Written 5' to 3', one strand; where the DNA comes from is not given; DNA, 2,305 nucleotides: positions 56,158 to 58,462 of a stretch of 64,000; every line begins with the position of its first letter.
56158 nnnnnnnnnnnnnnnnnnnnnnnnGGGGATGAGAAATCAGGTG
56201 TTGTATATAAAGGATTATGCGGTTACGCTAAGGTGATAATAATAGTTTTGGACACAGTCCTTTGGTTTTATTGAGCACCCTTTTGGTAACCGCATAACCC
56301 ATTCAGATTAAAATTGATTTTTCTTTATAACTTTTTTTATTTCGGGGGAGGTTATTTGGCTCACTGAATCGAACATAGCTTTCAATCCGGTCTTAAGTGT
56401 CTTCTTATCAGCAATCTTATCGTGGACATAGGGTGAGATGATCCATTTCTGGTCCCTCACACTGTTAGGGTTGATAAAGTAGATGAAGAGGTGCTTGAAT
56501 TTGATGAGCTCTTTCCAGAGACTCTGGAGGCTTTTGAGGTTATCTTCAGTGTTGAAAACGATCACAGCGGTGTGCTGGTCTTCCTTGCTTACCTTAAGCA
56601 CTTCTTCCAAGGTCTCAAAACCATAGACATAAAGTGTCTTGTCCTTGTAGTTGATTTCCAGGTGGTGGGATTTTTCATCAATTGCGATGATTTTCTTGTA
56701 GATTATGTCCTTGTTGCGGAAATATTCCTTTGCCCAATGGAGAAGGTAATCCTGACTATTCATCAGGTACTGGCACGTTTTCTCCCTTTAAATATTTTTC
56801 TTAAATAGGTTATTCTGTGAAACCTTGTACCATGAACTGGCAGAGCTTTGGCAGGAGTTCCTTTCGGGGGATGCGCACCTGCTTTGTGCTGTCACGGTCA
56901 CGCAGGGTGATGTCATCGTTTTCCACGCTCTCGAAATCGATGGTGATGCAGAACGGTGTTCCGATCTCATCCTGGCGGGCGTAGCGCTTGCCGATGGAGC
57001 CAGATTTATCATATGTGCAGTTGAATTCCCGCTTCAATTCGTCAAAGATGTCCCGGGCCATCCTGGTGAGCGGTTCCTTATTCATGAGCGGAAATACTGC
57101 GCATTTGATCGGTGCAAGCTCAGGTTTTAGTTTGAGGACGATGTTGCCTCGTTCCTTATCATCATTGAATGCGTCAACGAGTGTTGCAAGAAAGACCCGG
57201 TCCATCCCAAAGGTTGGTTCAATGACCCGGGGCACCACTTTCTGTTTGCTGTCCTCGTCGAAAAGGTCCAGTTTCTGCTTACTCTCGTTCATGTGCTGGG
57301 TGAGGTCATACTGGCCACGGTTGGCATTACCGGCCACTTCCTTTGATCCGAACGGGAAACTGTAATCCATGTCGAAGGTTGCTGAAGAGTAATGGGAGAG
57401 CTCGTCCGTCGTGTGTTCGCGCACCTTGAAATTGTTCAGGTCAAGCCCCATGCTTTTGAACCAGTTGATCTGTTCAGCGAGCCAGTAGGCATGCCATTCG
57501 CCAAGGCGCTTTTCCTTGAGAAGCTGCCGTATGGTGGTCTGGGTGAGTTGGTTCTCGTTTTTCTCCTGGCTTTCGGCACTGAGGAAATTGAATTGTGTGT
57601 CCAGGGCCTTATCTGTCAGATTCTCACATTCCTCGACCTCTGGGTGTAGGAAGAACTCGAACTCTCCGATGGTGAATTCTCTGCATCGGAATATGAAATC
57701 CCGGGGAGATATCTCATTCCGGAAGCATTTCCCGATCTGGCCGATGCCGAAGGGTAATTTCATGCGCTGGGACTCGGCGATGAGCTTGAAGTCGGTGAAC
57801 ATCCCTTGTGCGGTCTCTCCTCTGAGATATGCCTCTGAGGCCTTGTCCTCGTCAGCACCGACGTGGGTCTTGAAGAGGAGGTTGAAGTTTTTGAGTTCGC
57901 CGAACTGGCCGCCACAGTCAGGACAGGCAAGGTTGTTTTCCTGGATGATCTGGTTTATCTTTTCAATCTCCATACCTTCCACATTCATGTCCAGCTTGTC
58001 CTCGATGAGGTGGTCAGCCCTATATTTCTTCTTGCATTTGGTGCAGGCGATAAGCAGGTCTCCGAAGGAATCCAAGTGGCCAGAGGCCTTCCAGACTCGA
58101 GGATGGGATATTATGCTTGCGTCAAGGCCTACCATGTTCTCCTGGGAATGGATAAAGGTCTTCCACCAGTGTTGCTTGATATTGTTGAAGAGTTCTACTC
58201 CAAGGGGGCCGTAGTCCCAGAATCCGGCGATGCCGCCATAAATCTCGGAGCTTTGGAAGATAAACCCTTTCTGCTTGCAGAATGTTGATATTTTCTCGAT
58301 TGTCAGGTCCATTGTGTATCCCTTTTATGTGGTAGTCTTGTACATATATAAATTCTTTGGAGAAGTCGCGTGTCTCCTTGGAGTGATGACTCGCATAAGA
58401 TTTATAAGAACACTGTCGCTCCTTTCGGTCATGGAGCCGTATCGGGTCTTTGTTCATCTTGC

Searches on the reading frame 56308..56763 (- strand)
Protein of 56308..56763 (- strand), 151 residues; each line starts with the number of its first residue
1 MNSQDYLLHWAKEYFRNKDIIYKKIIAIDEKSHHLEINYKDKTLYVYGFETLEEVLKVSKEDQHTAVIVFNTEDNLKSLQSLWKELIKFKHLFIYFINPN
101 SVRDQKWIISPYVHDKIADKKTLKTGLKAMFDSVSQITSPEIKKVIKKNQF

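Call 3: search_protein_families(library=pfam, proteins=[window:56308-56763:-], max_evalue=0.01)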
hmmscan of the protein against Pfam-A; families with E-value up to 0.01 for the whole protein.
window:56308-56763:- (151 aa): 1 family
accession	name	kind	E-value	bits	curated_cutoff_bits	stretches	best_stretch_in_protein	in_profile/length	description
PF05352.17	Phage_connector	-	0.0028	17.6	25.6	1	42-122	130-211/281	Phage Connector (GP10)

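Call 38: find_homologous_proteins(query=window:56308-56763:-, max_evalue=0.001)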
Query window:56308-56763:- (151 aa): 3 proteins with E <= 0.001 among 20 candidates.
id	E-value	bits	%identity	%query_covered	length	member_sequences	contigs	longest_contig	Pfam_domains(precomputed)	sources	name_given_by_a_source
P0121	1.8e-92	325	100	100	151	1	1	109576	-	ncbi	ncbi:MAG: hypothetical protein ACQESG_00510 [Nanobdellota archaeon]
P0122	5.3e-68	246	77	100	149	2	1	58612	-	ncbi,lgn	ncbi:MAG: hypothetical protein ACLFP2_00980 [Candidatus Woesearchaeota archaeon]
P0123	4.5e-20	90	42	87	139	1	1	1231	-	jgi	jgi:hypothetical protein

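Call 49: search_protein_representatives(alignment_id=A2)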
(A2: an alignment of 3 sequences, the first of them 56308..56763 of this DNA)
Query: 3 sequences, 151 profile positions. Proteins with E-value up to 0.001 (for the whole library): 639; up to 1e-10: 499; up to 1e-30: 24. The best 150 are listed.
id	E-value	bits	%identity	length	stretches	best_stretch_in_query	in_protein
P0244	3.1e-37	144.4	-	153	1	4-148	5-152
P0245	3.5e-37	144.2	-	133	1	5-137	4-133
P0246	3.7e-36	140.9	-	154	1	1-150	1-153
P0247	1.6e-35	138.8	-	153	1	1-149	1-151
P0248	2.2e-35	138.3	-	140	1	5-137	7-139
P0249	2.6e-35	138.1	-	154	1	4-148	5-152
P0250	9.4e-35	136.3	-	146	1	4-138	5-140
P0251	1.4e-34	135.7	-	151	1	1-144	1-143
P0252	2.1e-34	135.2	-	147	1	2-137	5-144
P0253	2.5e-34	134.9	-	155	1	1-144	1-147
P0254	4.1e-34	134.2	-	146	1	1-149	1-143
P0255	3.5e-33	131.2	-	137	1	6-137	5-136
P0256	5.6e-33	130.5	-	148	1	1-147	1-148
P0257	5.7e-33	130.5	-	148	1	1-146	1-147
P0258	7.3e-33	130.2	-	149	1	4-142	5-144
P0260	3.0e-32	128.2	-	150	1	1-149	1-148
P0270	1.5e-30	122.7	-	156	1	2-147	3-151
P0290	7.0e-29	117.2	-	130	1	6-137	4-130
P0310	1.5e-27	112.9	-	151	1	3-147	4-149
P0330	1.4e-26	109.8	-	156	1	6-147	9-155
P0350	9.6e-26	107.1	-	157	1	4-140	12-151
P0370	7.3e-25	104.2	-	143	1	7-139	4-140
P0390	5.4e-24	101.4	-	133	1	16-139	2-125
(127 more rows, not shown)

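Call 57: find_related_loci(query=A4, collection=metagenome_contigs, flank=5000)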
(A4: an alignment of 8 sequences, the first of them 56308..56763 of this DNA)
Query A4 (151 aa) in metagenome_contigs; peptide patterns used: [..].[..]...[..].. (x = any residue, [..] = any of these).
82 stretches matched a pattern; 12 encode a relative of the query (tblastn E <= 1e-3); 12 distinct loci.
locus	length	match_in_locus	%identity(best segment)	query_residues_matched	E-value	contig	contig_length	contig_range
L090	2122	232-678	40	5-150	7e-34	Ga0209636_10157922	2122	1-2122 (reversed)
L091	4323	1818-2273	39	1-150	1e-33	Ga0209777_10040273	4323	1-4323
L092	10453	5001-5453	35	5-150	7e-29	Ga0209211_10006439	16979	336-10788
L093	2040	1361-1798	35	2-145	1e-28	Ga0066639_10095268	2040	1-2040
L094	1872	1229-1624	41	6-138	1e-28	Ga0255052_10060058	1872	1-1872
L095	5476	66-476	36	6-137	4e-26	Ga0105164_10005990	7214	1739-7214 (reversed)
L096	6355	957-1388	33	6-147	2e-25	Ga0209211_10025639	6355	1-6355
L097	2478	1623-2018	36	7-138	9e-25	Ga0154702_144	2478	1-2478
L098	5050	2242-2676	38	6-147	2e-24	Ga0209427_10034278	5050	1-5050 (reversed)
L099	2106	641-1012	39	5-134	1e-22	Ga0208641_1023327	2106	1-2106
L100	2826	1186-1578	36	7-134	3e-20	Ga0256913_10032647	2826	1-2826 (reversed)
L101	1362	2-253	44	55-138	4e-20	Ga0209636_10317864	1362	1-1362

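Call 59: find_encoding_contigs(protein=P0244, flank=4000, max_places=3)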
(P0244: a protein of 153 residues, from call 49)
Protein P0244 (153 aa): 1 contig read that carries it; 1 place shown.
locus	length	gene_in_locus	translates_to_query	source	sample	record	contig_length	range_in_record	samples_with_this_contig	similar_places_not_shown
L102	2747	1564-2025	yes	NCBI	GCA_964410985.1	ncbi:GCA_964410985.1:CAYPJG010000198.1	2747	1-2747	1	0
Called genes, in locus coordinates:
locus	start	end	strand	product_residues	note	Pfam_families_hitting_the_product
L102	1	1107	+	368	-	?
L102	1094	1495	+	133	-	PF21473:OB_Ssb-like, PF01336:tRNA_anti-codon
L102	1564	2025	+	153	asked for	-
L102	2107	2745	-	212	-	?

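Call 68: predict_structure(alignment_id=A3)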
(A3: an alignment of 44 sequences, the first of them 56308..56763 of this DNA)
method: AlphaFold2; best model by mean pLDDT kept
length: 151 residues; sequences in the alignment: 44
mean_pLDDT: 96.9   pTM: 0.90
mean pLDDT of the five models: 96.9, 96.8, 96.4, 96.0, 96.0
residues with pLDDT >= 90: 149; 70-90: 1; 50-70: 1; < 50: 0
segments of 3 or more residues with pLDDT < 50: none
pLDDT, mean of each block of 10 residues (from residue 1): 97 97 97 97 98 97 98 98 98 98 97 95 96 98 96 65
secondary structure, 60 per line:
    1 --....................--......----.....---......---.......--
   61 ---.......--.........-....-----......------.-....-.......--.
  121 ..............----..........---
elements in order: H3-22 E25-30 E35-39 E43-48 H52-58 E64-70 H73-81 H83-86 E92-97 E106-109 H111-117 H120-133 H139-148

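Call 91: search_protein_families(library=ncbifam, proteins=[window:56308-56763:-], max_evalue=0.01)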
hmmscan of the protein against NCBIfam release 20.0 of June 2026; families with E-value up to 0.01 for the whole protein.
window:56308-56763:- (151 aa): 0 families

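Call 92: search_protein_families(library=padloc, proteins=[window:56308-56763:-], max_evalue=1)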
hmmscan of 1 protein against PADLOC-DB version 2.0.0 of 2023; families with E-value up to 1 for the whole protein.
window:56308-56763:- (151 aa): 1 family
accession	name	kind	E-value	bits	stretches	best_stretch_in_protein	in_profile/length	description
PDLC02198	IetS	-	0.026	10.4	1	30-86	56-111/795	-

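Call 95: search_solved_structures(query=A3, max_evalue=10)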
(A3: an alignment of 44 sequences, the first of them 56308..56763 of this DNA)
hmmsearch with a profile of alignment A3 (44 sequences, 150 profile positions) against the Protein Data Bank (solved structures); distinct sequences matched with E-value up to 10: 2.
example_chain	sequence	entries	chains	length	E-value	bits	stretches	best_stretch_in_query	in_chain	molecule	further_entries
1sbp_A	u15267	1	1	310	0.1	15.7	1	67-142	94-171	SULFATE-BINDING PROTEIN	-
5zzu_A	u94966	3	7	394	0.55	13.4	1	75-129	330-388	Phosphoethanolamine transferase EptC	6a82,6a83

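Call 97: find_encoding_contigs(protein=P0246, flank=4000, max_places=3)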
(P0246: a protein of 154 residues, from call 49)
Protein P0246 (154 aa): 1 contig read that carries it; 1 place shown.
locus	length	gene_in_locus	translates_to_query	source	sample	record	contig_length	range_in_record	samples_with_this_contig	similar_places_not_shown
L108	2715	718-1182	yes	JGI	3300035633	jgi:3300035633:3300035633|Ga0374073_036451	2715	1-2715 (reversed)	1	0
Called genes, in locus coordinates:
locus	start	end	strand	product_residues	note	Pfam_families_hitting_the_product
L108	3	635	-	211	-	?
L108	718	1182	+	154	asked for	-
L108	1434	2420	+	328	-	PF02547:Queuosine_synth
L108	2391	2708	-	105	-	-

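Call 98: find_encoding_contigs(protein=P0251, flank=4000, max_places=3)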
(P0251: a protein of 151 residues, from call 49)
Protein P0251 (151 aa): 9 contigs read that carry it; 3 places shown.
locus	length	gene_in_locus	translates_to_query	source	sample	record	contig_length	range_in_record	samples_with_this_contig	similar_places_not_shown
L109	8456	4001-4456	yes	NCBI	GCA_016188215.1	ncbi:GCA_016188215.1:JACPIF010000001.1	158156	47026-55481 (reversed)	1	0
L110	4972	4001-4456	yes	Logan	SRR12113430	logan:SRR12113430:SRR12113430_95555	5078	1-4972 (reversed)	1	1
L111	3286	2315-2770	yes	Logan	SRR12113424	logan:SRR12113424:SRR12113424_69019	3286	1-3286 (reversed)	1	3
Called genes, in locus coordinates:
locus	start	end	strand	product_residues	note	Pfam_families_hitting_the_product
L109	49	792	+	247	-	PF00705:PCNA_N, PF02144:Rad1, PF02747:PCNA_C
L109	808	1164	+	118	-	-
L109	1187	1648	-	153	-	-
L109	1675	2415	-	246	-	-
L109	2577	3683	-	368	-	PF01702:TGT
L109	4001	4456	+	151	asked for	-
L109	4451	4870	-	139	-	PF02681:DUF212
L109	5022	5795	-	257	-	PF12146:Hydrolase_4, PF20408:Abhydrolase_11 (faint), PF00561:Abhydrolase_1, PF12697:Abhydrolase_6 (weak), PF02129:Peptidase_S15, PF01738:DLH (faint), PF00326:Peptidase_S9, PF12146:Hydrolase_4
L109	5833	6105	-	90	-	-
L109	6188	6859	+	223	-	PF01963:TraB_PrgY_gumN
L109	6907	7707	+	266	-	-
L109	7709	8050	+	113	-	-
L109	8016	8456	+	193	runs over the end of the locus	PF23023:Anti-Pycsar_Apyc1 (weak), PF00753:Lactamase_B, PF19583:ODP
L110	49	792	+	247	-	PF00705:PCNA_N, PF02144:Rad1, PF02747:PCNA_C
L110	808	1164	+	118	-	-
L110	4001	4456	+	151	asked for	-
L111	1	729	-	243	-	?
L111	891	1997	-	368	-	PF01702:TGT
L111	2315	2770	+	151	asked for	-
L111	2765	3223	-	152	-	PF02681:DUF212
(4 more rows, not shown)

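Call 100: fold_search(model_id=the predicted structure, library=pdb)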
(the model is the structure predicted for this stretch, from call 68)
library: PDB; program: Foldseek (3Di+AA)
matches with E <= 10: 520; with E <= 0.001: 0
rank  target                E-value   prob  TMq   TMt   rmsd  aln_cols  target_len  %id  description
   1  2ph7_B                1.6e-02  0.95  0.37  0.27   7.0       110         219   17  Crystal structure of AF2093 from Archaeoglobus fulgidus (released 2007-05-08)
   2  2ph7_A                2.2e-02  0.97  0.40  0.29   4.5        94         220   18  Crystal structure of AF2093 from Archaeoglobus fulgidus (released 2007-05-08)
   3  2g3w_B                5.4e-02  0.93  0.38  0.34   5.0        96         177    8  The Crystal Structure of YaeQ Protein from Xanthomonas axonopodis pv. citri (released 2007-02-27)
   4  2czr                  8.9e-02  0.41  0.31  0.22  14.5       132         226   10  Crystal structure of TBP-interacting protein (Tk-TIP26) and implications for its inhibition mechanism of the interaction (released 2006-02-14)
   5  9ux7_C                8.9e-02  0.35  0.35  0.20  15.7       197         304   11  CryoEM Structure of LmuAB-DNA complex (released 2026-03-25)
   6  6b9v_B                8.9e-02  0.13  0.19  0.13   9.0       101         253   11  Crystal Structure of a New Diphosphatase from the PhnP Family (released 2018-10-17)
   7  3c0u_A                1.0e-01  0.80  0.36  0.31   4.5        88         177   11  Crystal structure of E.coli yaeQ protein (released 2008-01-29)
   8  6lkf_MODEL_1_A        1.0e-01  0.20  0.24  0.26  12.9       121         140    8  Solution structure of Anti-CRISPR protein AcrIIA5 (released 2020-06-10)
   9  4urj_D                1.2e-01  0.28  0.28  0.25  14.1       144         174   12  Crystal structure of human BJ-TSA-9 (released 2014-10-01)
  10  6jis                  1.2e-01  0.11  0.18  0.13   9.0        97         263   12  Crystal structure of the histidine racemase CntK in cobalt and nickel transporter system of staphylococcus aureus (released 2019-10-16)
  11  3c0u_B                1.3e-01  0.85  0.39  0.33   4.6        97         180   10  Crystal structure of E.coli yaeQ protein (released 2008-01-29)
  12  4b5h_A                1.4e-01  0.09  0.19  0.13  13.0       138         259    9  Substate bound inactive mutant of Neisseria AP endonuclease in presence of metal ions (released 2012-10-17)
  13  6b9v_A                1.5e-01  0.18  0.22  0.15   6.7       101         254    8  Crystal Structure of a New Diphosphatase from the PhnP Family (released 2018-10-17)
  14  2g3w_A                1.8e-01  0.85  0.35  0.30   3.9        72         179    8  The Crystal Structure of YaeQ Protein from Xanthomonas axonopodis pv. citri (released 2007-02-27)
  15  6jiw                  1.9e-01  0.14  0.22  0.15   8.9        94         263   15  Crystal structure of S. aureus CntK with C72S mutation (released 2019-10-16)
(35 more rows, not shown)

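Call 102: list_cluster_members(proteins=[P0245, P0250, P0260, P0270, P0290, P0310, P0330, P0350, P0370, P0390])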
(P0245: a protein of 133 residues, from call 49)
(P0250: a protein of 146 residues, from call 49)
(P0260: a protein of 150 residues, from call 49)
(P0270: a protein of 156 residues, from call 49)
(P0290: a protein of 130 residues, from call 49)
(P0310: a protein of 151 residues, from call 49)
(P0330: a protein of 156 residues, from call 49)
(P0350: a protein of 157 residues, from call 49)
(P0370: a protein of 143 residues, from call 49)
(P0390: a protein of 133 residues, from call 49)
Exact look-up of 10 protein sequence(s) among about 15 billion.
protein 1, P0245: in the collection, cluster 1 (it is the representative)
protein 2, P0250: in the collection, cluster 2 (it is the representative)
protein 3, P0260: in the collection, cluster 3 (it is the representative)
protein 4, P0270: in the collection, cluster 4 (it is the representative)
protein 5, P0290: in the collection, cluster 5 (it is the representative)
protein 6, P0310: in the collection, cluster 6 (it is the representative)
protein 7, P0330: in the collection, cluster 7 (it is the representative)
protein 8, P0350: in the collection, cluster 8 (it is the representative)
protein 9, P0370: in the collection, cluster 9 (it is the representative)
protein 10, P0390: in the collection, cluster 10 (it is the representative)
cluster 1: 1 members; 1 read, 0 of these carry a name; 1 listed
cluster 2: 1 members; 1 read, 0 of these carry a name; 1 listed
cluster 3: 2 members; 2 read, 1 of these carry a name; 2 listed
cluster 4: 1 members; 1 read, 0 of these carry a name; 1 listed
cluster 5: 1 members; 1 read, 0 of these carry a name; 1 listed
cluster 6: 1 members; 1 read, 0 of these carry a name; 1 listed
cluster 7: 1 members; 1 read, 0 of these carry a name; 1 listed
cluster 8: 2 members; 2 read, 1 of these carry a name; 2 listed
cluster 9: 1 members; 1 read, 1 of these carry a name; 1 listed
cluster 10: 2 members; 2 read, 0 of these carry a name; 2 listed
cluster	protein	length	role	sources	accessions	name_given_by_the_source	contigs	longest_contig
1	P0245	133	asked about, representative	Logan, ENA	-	-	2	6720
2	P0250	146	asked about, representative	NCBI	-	-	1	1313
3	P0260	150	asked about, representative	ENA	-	-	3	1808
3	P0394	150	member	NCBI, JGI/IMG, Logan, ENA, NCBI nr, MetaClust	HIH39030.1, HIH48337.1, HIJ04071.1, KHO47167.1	hypothetical protein J4460_00915 [Candidatus Woesearchaeota archaeon] | MAG: hypothetical protein QS99_C0002G0003 [archaeon GW2011_AR4] | \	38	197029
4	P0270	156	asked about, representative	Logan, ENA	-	-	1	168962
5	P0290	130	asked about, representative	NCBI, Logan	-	-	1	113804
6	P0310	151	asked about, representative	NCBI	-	-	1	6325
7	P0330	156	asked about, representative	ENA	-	-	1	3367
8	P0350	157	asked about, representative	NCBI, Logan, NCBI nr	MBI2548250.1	hypothetical protein HYW21_02775 [Candidatus Woesearchaeota archaeon] | hypothetical protein [Candidatus Woesearchaeota archaeon]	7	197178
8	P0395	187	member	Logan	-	-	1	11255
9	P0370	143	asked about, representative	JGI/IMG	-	hypothetical protein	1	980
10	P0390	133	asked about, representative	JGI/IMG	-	-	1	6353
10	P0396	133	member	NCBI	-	-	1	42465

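Call 109: find_encoding_contigs(protein=P0394, flank=4000, max_places=6)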
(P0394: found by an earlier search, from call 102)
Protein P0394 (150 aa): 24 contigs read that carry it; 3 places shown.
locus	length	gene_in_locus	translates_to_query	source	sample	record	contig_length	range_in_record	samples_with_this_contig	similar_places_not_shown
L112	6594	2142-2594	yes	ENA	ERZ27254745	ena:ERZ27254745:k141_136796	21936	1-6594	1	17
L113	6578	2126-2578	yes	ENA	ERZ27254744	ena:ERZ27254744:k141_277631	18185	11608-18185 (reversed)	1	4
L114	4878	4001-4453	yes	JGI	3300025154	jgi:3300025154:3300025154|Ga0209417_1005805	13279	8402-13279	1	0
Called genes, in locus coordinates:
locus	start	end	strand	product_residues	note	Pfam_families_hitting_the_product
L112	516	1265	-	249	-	PF01479:S4 (weak), PF00849:PseudoU_synth_2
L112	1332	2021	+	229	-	PF00970:FAD_binding_6, PF00175:NAD_binding_1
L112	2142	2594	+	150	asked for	-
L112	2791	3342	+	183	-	-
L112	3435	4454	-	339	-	-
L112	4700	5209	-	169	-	-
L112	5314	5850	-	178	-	PF00160:Pro_isomerase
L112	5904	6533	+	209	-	PF09335:VTT_dom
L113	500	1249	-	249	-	PF01479:S4 (weak), PF00849:PseudoU_synth_2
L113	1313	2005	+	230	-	PF00970:FAD_binding_6, PF00175:NAD_binding_1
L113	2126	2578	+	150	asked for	-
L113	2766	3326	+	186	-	-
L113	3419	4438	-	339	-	-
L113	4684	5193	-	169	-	-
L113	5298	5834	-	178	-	PF00160:Pro_isomerase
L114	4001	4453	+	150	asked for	-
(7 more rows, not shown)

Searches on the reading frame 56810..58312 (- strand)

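Call 3: search_protein_families(library=pfam, proteins=[window:56810-58312:-], max_evalue=0.01)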
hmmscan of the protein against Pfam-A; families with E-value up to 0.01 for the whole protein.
window:56810-58312:- (500 aa): 3 families
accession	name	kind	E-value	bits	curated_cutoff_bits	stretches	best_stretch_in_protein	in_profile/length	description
PF03129.25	HGTP_anticodon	-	7.4e-19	68.1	21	1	403-490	1-91/94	Anticodon binding domain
PF00587.30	tRNA-synt_2b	-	1.4e-08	35.5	29.3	1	156-377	6-175/179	tRNA synthetase class II core domain (G, H, P, S and T)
PF05180.17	zf-DNL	-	0.0066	16.8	27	0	84-125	25-60/64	DNL zinc finger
